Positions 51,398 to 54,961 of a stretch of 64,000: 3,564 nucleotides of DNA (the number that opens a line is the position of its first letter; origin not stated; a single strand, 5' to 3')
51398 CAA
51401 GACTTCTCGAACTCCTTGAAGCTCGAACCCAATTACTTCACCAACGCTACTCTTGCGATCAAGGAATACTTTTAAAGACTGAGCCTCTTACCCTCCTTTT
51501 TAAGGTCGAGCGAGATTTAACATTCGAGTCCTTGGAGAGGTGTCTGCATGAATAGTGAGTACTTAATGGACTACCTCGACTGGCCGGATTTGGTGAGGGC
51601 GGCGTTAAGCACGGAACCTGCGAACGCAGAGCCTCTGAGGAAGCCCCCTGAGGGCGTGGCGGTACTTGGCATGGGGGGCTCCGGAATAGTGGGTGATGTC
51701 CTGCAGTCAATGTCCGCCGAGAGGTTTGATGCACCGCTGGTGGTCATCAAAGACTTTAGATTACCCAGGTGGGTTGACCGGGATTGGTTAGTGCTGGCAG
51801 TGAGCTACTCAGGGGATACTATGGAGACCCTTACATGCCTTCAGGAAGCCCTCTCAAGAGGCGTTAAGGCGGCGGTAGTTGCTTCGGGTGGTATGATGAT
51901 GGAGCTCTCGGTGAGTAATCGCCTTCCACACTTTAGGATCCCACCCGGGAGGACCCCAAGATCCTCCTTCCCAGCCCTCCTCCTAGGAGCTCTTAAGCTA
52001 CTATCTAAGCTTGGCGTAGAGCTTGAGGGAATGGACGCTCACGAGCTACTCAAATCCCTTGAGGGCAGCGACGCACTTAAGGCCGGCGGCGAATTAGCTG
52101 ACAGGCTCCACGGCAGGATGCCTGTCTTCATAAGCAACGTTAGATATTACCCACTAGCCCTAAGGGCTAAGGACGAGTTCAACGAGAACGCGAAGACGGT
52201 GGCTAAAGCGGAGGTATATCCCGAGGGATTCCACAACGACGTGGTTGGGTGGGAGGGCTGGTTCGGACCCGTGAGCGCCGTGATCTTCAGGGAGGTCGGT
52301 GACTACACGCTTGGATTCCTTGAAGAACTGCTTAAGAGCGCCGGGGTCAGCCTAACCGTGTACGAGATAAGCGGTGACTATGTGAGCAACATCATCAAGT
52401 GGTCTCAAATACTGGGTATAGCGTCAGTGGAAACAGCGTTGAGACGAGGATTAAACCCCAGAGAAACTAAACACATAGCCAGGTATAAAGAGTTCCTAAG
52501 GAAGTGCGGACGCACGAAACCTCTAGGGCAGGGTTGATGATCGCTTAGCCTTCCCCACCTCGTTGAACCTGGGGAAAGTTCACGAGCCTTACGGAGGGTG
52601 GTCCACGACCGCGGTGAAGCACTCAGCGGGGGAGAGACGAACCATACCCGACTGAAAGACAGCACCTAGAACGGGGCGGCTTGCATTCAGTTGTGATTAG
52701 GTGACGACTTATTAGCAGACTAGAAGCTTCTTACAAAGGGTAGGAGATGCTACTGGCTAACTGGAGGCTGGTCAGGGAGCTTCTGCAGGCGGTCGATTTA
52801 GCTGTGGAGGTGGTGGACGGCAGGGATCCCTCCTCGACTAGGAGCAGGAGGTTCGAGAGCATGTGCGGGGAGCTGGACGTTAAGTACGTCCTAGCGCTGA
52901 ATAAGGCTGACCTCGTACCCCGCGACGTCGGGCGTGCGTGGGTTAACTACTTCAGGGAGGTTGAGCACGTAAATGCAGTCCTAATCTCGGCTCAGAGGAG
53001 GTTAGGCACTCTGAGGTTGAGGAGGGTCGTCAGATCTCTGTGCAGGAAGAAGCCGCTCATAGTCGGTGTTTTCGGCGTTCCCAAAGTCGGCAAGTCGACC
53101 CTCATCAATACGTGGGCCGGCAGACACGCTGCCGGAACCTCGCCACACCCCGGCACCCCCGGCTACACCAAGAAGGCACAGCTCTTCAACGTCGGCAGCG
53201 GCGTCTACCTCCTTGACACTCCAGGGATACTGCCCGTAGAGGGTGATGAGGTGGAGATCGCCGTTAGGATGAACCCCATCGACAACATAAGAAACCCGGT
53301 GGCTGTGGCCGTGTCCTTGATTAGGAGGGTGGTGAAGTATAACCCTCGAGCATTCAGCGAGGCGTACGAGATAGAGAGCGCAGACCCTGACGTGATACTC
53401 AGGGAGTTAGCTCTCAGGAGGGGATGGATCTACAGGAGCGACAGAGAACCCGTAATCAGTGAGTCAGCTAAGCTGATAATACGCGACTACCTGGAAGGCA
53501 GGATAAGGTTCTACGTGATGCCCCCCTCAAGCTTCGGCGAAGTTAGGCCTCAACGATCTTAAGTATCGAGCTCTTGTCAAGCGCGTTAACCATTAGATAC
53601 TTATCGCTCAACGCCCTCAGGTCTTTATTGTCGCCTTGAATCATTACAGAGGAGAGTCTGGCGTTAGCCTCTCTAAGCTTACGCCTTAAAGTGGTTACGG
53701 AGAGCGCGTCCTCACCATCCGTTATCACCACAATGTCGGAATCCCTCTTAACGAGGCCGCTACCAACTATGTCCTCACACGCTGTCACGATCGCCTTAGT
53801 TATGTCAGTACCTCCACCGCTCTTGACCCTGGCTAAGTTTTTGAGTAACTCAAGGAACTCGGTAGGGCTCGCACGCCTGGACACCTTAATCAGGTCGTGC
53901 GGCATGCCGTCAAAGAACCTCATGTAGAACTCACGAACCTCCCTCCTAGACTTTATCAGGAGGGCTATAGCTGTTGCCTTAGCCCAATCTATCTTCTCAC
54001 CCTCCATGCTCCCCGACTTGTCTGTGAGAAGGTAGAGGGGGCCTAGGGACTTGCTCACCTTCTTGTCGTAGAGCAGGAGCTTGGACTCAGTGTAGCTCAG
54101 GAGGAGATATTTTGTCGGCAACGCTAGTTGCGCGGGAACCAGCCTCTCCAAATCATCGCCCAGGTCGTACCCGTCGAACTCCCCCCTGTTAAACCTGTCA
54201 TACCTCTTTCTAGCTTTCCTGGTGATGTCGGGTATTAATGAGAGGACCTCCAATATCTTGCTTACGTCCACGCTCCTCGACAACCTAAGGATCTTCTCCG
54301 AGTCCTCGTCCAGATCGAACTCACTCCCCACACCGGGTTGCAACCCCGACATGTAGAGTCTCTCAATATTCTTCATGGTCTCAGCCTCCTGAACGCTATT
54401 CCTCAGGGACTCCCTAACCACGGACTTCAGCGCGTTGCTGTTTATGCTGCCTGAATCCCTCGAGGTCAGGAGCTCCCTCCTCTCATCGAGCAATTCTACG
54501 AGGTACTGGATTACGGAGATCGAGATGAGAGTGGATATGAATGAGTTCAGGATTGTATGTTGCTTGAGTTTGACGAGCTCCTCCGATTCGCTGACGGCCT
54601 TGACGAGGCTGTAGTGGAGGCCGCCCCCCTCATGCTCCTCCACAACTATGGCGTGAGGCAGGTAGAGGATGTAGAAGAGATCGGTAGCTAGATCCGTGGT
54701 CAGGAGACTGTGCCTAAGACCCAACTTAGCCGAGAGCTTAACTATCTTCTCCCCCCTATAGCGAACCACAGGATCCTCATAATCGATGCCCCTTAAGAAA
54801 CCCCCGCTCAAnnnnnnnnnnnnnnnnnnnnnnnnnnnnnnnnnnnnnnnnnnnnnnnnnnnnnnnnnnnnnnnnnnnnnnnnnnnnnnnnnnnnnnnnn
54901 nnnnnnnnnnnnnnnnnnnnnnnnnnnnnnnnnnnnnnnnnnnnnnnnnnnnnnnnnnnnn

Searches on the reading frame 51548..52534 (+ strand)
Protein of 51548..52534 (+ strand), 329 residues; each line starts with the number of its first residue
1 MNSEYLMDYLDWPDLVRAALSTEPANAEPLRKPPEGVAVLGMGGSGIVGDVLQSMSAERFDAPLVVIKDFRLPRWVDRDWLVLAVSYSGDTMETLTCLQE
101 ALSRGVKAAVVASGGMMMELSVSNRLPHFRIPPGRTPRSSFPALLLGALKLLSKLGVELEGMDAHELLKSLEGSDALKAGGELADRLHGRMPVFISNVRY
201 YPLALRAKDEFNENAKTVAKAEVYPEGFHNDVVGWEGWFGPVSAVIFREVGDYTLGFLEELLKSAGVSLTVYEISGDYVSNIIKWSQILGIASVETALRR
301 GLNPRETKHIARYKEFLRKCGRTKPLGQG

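Call 52: search_protein_families(library=pfam, proteins=[window:51548-52534:+], max_evalue=0.00001)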
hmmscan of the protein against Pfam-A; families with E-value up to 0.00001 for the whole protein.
window:51548-52534:+ (329 aa): 1 family
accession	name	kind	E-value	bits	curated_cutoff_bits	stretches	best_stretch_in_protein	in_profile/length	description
PF10432.14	bact-PGI_C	-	3.8e-26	92.3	24.5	1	182-316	7-150/151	Bacterial phospho-glucose isomerase C-terminal SIS domain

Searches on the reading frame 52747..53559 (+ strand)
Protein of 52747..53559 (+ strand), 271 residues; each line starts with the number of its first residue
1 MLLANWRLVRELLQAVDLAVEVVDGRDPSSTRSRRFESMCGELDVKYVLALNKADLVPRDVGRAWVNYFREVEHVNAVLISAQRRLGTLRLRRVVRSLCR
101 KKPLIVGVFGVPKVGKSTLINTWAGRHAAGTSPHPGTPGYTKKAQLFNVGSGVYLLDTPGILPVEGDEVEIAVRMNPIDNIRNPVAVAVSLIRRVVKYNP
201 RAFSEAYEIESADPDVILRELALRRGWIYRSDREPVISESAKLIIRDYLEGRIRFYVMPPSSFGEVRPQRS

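Call 52: search_protein_families(library=pfam, proteins=[window:52747-53559:+], max_evalue=0.00001)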
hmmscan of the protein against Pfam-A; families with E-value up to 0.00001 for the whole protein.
window:52747-53559:+ (271 aa): 3 families
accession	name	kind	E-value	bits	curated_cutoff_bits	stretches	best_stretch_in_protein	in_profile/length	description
PF01926.29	MMR_HSR1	-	6.6e-13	49.2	21.9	1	106-193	2-84/113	50S ribosome-binding GTPase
PF03193.22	RsgA_GTPase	-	1e-09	38.9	30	1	26-161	35-168/174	RsgA GTPase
PF02421.24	FeoB_N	-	5e-07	29.8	27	0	106-173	3-69/156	Ferrous iron transport protein B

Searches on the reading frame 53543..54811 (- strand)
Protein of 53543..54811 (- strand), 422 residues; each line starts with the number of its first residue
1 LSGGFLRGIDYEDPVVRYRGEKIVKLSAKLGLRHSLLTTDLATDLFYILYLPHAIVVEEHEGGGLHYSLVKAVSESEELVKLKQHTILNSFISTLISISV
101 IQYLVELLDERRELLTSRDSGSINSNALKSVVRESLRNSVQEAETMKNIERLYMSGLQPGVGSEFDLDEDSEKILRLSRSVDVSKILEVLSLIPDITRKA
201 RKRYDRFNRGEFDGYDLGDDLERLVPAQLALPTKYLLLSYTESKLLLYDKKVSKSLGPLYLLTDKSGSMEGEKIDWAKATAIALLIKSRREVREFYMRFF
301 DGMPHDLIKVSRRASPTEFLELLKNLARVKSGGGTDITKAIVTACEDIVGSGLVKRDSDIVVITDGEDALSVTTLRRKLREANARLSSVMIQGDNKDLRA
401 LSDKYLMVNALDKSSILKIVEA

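Call 6: search_protein_families(library=pfam, proteins=[window:53543-54811:-], max_evalue=1)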
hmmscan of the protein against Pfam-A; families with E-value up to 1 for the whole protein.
window:53543-54811:- (422 aa): 5 families
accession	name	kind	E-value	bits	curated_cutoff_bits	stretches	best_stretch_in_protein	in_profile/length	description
PF00092.34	VWA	-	2.2e-08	35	23.8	1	259-402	2-151/174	von Willebrand factor type A domain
PF13519.12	VWA_2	-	2.6e-07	31.7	27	1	260-367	2-107/107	von Willebrand factor type A domain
PF05762.20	VWA_CoxE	-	3.2e-07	30.4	26.4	1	258-385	58-178/222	VWA domain containing CoxE-like protein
PF13768.12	VWA_3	-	0.00037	21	27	1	260-389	4-131/155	von Willebrand factor type A domain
PF21168.2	FkbO_Hyg5-like_N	-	0.25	11.8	27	1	173-231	48-109/122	Chorismatase FkbO/Hyg5-like, N-terminal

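Call 51: search_protein_families(library=padloc, proteins=[window:53546-54811:-], max_evalue=0.001)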
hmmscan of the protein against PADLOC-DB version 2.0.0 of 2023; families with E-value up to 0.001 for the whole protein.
window:53546-54811:- (422 aa): 0 families
